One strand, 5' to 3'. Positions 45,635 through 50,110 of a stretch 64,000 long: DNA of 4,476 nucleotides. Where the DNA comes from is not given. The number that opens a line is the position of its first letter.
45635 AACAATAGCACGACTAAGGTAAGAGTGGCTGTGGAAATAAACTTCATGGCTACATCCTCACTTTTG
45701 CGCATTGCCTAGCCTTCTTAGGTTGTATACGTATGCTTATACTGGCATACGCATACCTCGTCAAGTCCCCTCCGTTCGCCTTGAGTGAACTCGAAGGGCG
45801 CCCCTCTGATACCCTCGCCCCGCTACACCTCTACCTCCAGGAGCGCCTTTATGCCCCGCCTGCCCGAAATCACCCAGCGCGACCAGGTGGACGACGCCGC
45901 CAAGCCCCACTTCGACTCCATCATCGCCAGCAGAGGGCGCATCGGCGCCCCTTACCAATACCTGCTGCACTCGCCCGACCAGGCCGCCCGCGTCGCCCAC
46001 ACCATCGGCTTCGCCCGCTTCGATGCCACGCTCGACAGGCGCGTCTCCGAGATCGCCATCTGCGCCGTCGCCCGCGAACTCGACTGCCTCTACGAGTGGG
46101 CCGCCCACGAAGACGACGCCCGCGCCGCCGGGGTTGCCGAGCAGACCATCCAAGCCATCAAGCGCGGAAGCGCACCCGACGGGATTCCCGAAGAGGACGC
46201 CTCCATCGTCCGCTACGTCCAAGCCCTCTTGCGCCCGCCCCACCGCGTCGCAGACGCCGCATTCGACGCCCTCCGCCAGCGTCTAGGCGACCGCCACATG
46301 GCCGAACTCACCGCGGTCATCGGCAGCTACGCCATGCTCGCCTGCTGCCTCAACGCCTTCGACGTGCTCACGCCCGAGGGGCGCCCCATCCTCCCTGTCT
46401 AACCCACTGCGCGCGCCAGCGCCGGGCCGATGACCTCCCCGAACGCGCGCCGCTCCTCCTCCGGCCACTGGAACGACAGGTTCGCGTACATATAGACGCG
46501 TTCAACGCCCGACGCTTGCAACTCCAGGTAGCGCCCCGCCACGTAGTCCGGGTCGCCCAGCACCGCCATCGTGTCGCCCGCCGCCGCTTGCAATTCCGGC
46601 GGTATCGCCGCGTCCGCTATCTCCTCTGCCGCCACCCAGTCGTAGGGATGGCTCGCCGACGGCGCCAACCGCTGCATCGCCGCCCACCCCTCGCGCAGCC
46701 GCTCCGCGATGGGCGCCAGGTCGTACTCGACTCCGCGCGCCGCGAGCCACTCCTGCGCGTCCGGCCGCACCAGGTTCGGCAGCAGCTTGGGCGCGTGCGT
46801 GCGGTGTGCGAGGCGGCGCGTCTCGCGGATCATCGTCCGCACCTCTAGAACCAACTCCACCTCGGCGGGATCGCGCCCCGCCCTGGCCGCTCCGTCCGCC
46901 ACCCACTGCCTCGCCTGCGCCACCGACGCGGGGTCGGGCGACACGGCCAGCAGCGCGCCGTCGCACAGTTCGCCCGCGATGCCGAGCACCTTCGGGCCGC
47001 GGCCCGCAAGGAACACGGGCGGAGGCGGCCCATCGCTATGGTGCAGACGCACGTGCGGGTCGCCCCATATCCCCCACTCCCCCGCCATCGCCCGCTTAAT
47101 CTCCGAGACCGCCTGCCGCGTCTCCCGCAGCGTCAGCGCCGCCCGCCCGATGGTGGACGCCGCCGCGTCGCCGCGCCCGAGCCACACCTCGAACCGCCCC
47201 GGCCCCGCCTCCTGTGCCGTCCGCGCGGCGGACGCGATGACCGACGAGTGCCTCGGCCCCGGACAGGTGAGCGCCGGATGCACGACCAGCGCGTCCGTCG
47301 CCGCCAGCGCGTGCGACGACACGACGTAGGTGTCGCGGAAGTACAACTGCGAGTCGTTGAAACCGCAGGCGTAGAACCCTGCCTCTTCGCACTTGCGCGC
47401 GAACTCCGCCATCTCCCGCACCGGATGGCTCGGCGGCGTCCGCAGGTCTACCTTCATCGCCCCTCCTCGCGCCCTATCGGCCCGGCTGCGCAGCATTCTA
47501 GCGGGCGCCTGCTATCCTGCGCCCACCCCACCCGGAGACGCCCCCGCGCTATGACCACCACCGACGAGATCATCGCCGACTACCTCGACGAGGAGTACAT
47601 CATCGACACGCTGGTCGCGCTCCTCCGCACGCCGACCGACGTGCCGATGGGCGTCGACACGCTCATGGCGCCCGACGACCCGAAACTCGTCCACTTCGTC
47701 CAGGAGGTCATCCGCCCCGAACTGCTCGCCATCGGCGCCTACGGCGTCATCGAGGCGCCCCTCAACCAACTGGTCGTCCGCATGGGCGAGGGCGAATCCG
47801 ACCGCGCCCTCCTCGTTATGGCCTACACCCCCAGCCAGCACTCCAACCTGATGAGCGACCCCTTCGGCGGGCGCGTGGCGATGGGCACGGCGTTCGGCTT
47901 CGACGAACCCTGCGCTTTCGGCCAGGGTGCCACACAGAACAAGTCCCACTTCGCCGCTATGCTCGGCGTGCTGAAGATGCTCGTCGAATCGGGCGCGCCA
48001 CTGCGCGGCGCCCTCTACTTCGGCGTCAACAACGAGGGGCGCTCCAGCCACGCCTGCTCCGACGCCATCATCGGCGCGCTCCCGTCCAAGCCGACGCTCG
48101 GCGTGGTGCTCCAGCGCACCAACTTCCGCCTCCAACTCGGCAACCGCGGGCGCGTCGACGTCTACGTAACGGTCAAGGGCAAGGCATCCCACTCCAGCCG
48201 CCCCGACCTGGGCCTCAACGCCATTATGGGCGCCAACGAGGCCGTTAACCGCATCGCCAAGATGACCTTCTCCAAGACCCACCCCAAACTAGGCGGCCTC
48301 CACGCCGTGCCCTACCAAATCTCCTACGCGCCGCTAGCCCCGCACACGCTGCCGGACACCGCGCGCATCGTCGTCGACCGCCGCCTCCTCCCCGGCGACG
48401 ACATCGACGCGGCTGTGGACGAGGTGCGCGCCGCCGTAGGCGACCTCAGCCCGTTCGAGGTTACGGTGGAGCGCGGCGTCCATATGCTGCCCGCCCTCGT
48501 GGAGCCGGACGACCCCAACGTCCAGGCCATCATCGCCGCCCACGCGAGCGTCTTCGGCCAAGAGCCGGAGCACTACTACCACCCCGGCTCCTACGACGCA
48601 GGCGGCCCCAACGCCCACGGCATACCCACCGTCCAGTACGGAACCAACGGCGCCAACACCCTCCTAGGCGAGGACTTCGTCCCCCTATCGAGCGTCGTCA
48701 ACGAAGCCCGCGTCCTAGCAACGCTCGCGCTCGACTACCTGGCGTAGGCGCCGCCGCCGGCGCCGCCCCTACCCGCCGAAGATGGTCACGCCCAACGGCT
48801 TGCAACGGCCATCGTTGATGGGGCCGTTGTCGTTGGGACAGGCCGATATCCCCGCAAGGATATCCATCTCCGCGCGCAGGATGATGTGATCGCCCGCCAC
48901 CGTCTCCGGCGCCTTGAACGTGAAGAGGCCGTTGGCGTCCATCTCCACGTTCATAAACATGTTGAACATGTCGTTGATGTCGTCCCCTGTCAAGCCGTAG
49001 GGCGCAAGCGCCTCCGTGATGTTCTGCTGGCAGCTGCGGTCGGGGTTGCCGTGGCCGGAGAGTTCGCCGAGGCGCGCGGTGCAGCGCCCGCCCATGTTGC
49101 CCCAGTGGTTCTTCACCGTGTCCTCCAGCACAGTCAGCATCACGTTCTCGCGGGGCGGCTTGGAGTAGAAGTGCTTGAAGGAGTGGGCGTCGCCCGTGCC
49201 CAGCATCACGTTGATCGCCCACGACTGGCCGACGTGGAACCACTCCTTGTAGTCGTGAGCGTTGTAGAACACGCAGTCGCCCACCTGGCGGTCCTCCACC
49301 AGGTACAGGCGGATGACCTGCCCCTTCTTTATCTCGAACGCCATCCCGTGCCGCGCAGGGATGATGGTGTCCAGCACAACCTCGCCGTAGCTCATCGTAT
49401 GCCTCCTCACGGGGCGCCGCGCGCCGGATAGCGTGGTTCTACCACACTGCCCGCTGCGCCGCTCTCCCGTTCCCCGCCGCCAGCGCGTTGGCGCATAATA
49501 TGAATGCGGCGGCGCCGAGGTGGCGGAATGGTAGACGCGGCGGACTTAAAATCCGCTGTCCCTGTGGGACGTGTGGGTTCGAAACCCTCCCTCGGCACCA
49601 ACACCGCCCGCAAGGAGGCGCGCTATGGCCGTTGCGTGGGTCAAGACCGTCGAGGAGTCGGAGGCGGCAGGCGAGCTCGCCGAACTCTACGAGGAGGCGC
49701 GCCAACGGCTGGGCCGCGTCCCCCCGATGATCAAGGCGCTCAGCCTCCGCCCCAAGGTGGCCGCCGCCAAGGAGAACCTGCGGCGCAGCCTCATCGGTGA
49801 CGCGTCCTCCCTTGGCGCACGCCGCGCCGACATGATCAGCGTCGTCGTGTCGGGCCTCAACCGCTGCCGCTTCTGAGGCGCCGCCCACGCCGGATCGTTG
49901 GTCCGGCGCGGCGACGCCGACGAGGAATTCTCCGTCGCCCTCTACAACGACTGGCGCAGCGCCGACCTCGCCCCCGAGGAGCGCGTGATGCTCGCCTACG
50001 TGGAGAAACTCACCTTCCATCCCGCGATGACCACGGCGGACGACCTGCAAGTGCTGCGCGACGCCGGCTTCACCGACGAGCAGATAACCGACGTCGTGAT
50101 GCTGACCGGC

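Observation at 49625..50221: Two adjacent track ORFs look like one AhpD/CMD-family selenoprotein with a CxxU redox motif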

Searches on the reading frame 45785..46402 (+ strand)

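Call 57: search_protein_families(library=pfam, proteins=[window:45785-46402:+], max_evalue=0.0001)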
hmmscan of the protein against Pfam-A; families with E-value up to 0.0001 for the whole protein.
window:45785-46402:+ (205 aa): 1 family
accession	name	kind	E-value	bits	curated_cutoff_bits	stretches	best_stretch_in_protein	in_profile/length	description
PF02627.25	CMD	-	1.3e-07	31.9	23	1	75-137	12-75/84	Carboxymuconolactone decarboxylase family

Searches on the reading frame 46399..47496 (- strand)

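Call 12: search_protein_families(library=ncbifam, proteins=[window:46399-47496:-], max_evalue=0.00001)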
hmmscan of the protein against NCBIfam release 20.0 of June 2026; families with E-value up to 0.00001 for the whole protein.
window:46399-47496:- (365 aa): 10 families
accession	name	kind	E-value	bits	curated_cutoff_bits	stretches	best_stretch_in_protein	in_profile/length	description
TIGR03842.1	F420_CPS_4043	hypoth_equivalog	4.1e-33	114.9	295.45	1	25-238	11-221/329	TIGR03842 family LLM class F420-dependent oxidoreductase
TIGR03857.1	F420_MSMEG_2249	hypoth_equivalog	3.7e-23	82.3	218.4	1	26-337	13-322/329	TIGR03857 family LLM class F420-dependent oxidoreductase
NF002619.0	PRK02271.1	equivalog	1e-17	64.4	276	1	18-228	5-220/329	5,10-methylenetetrahydromethanopterin reductase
TIGR03555.1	F420_mer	equivalog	1.7e-14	54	348.7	1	22-218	7-209/325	5,10-methylenetetrahydromethanopterin reductase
TIGR03564.1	F420_MSMEG_4879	subfamily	3.1e-10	40.1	234.25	1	32-218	4-197/265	TIGR03564 family F420-dependent LLM class oxidoreductase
TIGR03621.1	F420_MSMEG_2516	subfamily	7.8e-10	38.4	213.15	1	23-184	10-176/295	TIGR03621 family F420-dependent LLM class oxidoreductase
TIGR03620.1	F420_MSMEG_4141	subfamily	1.2e-09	37.9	219.8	1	25-204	16-173/280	TIGR03620 family F420-dependent LLM class oxidoreductase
TIGR03557.1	F420_G6P_family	subfamily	1.5e-08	34.2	210.4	1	27-206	13-209/316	TIGR03557 family F420-dependent LLM class oxidoreductase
TIGR04024.1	F420_NP1902A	hypoth_equivalog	1.6e-08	33.6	345.4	1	26-231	14-225/330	TIGR04024 family LLM class F420-dependent oxidoreductase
TIGR03617.1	F420_MSMEG_2256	subfamily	4.9e-08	32.2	278.15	0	154-222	135-204/318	TIGR03617 family F420-dependent LLM class oxidoreductase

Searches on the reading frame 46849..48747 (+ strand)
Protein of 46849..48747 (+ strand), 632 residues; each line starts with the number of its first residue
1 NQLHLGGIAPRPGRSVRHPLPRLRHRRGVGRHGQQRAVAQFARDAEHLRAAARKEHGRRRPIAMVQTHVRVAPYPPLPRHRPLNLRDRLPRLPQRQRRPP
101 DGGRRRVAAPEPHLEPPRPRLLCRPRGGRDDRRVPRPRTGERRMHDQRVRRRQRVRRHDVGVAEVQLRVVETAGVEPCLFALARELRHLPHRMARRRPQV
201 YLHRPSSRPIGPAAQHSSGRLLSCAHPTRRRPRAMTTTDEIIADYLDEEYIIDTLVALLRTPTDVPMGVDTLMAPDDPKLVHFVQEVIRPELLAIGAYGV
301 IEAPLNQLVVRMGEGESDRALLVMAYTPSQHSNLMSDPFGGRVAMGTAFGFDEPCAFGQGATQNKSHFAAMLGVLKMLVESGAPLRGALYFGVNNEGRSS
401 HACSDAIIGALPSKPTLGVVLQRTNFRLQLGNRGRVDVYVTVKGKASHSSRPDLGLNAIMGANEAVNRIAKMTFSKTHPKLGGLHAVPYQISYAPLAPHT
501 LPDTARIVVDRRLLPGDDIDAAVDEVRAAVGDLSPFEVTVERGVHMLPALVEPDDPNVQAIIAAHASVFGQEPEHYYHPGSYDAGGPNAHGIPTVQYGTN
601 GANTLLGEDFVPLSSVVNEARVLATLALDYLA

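Call 12: search_protein_families(library=ncbifam, proteins=[window:47038-48747:+], max_evalue=0.00001)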
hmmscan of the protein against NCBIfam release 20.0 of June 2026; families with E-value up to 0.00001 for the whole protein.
window:47038-48747:+ (569 aa): 20 families
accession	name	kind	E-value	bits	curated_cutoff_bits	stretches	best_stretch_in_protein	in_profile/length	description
NF009555.0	PRK13004.1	equivalog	4.4e-24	85.1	321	1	290-466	100-278/399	YgeY family selenium metabolism-linked hydrolase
TIGR01910.1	DapE-ArgE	subfamily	4e-23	82.2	217.6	1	293-539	98-353/373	ArgE/DapE family deacylase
NF006400.0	PRK08651.1-3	equivalog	3.2e-19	69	374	1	294-564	117-403/410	succinyl-diaminopimelate desuccinylase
TIGR03526.1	selenium_YgeY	hypoth_equivalog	2.8e-17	62.7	321.5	1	292-466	100-276/395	YgeY family selenium metabolism-linked hydrolase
TIGR01900.1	dapE-gram_pos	equivalog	3.7e-17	62.3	304.2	1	289-540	80-325/351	succinyl-diaminopimelate desuccinylase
NF006399.0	PRK08651.1-2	equivalog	5.7e-17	61.8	381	2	274-411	90-220/405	succinyl-diaminopimelate desuccinylase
TIGR01892.1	AcOrn-deacetyl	equivalog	4.4e-14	52.3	297.7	1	293-501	92-306/365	acetylornithine deacetylase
NF006402.0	PRK08651.1-5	equivalog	2.3e-12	46.6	369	1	295-497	94-286/369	succinyl-diaminopimelate desuccinylase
NF009558.0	PRK13013.1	equivalog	1.6e-11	43.5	428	1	429-521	278-374/429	acetylornithine deacetylase/succinyl-diaminopimelate desuccinylase family protein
NF006365.0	PRK08588.1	subfamily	4.9e-11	42.6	289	1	294-522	99-333/383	succinyl-diaminopimelate desuccinylase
NF006404.0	PRK08652.1-2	equivalog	1.3e-10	40.7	348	1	282-410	68-189/332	acetylornithine deacetylase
NF005710.0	PRK07522.1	subfamily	1.9e-10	40.4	412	1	293-472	102-289/391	acetylornithine deacetylase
NF010589.0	PRK13983.1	equivalog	2.2e-09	36.8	333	1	375-565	208-407/409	M20 family metallo-hydrolase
NF006403.0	PRK08652.1-1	equivalog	5e-08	32.3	427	1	293-463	85-250/354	acetylornithine deacetylase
NF004788.0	PRK06133.1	subfamily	1.6e-07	30.7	349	1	285-465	128-305/417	glutamate carboxypeptidase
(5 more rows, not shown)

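Call 57: search_protein_families(library=pfam, proteins=[window:46849-48747:+], max_evalue=0.0001)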
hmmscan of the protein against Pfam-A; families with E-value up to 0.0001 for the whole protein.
window:46849-48747:+ (632 aa): 2 families
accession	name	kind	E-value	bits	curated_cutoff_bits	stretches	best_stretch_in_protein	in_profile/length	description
PF07687.19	M20_dimer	-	2.3e-14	53.7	21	1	431-533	2-102/107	Peptidase dimerisation domain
PF01546.33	Peptidase_M20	-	1.4e-06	28.9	24.6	1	355-628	27-205/206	Peptidase family M20/M25/M40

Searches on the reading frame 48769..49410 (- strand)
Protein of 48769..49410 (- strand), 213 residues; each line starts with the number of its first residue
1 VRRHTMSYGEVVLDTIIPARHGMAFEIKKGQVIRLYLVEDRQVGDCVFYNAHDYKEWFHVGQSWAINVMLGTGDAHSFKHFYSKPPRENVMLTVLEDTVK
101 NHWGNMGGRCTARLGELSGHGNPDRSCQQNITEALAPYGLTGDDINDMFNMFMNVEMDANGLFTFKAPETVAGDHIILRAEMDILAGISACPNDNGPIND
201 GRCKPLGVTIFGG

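Call 12: search_protein_families(library=ncbifam, proteins=[window:48769-49410:-], max_evalue=0.00001)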
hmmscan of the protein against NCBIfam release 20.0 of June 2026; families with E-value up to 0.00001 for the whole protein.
window:48769-49410:- (213 aa): 3 families
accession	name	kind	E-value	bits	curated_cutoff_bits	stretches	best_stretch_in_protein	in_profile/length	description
TIGR03424.1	urea_degr_1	equivalog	2.4e-28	99.1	284.7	1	11-210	2-197/198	urea amidolyase associated protein UAAP2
TIGR03425.1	urea_degr_2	hypoth_equivalog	2.2e-19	69.6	205.95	1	13-211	3-203/233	urea amidolyase associated protein UAAP1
NF053776.1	TmaoDeMthMsil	equivalog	4.9e-19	68.3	1100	1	8-202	160-353/763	trimethylamine N-oxide demethylase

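Call 57: search_protein_families(library=pfam, proteins=[window:48769-49410:-], max_evalue=0.0001)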
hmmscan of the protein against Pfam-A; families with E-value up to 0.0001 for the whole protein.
window:48769-49410:- (213 aa): 1 family
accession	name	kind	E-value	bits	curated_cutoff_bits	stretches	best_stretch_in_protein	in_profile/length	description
PF09347.15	DUF1989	-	4.4e-39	134.3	27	1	16-185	2-168/168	Domain of unknown function (DUF1989)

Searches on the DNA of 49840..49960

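Call 56: search_rna_families(source=window, start=49840, end=49960, threshold=evalue, max_evalue=10)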
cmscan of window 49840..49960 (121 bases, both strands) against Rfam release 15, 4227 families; matches with E-value up to 10: 8.
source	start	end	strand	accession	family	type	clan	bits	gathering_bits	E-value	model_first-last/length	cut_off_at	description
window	49849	49952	-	RF02889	Sr006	Gene; sRNA;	-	17.5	100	0.52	1-124/124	no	Pseudomonas sRNA 6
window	49887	49939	-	RF01665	P13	Gene; sRNA;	-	16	70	1.6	1-76/76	no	Pseudomonas sRNA P13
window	49862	49933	-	RF02993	ilvH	Cis-reg;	-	15.8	55.1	0.64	1-68/68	no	ilvH RNA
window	49863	49926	-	RF03518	mir-1893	Gene; miRNA;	-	12.9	94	7.9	1-83/83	no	mir-1893 microRNA precursor family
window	49840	49952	-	RF02690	BTH_s1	Gene; sRNA;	-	9.6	74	2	1-120/205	3'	Burkholderia sRNA 1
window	49863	49878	+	RF01131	sR47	Gene; snRNA; snoRNA; CD-box;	CL00132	7.9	40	8.7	40-55/55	no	Small nucleolar RNA sR47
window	49872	49918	-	RF02405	P34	Gene; sRNA;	-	7.7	44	4.7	9-61/399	no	Pseudomonas sRNA P34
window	49877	49918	+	RF02405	P34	Gene; sRNA;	-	7.6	44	5.2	9-56/399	no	Pseudomonas sRNA P34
